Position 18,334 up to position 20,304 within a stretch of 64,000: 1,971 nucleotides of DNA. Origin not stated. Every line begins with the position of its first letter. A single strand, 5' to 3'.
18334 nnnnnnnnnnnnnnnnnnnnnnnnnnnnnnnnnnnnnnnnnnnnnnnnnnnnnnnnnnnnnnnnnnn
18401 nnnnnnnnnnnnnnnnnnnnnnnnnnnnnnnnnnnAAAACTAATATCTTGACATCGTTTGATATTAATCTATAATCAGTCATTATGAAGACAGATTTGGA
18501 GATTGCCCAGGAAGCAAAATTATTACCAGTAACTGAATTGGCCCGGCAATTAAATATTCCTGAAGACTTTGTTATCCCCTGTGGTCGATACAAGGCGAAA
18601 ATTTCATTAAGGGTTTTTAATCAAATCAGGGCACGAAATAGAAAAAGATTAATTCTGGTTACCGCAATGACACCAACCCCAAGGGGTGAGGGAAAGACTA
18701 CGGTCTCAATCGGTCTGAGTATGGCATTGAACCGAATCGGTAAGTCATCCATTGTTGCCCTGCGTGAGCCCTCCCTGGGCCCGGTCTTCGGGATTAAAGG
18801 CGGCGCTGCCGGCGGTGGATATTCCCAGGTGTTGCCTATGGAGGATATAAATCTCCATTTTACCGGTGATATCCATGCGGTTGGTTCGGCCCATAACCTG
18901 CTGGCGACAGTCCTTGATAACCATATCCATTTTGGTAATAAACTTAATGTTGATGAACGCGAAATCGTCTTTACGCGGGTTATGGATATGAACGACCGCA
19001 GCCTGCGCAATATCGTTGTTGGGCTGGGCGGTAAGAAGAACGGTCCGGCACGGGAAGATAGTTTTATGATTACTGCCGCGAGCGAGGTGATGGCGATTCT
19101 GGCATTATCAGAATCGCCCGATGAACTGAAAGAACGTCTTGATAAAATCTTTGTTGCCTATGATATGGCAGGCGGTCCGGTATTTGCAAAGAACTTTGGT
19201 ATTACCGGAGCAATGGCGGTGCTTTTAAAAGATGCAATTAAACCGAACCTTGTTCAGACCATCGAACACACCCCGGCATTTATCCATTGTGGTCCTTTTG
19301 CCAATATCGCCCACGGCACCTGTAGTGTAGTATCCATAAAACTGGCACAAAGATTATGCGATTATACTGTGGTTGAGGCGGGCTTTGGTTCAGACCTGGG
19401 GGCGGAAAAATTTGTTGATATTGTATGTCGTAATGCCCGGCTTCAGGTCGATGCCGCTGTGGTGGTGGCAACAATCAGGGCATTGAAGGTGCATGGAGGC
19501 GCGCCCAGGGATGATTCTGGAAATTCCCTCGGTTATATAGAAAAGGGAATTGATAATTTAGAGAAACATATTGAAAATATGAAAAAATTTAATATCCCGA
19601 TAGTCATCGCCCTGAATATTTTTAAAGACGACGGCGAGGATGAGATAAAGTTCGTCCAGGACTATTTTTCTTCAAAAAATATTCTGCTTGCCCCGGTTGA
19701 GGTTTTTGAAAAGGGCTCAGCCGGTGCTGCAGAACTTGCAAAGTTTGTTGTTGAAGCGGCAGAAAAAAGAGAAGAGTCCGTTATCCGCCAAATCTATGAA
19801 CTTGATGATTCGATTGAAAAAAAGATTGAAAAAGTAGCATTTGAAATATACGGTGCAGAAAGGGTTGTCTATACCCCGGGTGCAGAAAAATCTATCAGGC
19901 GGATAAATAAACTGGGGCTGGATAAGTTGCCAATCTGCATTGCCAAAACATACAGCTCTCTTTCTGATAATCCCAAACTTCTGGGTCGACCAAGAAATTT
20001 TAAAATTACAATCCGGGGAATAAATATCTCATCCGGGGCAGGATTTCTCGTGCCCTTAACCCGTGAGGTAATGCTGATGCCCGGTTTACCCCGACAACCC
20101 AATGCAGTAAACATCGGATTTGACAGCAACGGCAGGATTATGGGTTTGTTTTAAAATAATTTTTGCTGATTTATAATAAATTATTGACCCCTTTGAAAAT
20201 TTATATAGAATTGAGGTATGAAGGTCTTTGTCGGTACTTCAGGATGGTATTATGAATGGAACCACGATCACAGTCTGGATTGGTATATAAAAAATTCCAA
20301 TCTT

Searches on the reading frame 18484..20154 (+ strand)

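Call 66: search_protein_families(library=pfam, proteins=[window:18484-20154:+], max_evalue=0.00001)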
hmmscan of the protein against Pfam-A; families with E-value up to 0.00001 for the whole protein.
window:18484-20154:+ (556 aa): 1 family
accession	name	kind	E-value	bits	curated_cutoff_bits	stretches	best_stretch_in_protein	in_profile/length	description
PF01268.25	FTHFS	-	8.5e-240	797.1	27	1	2-556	1-556/556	Formate--tetrahydrofolate ligase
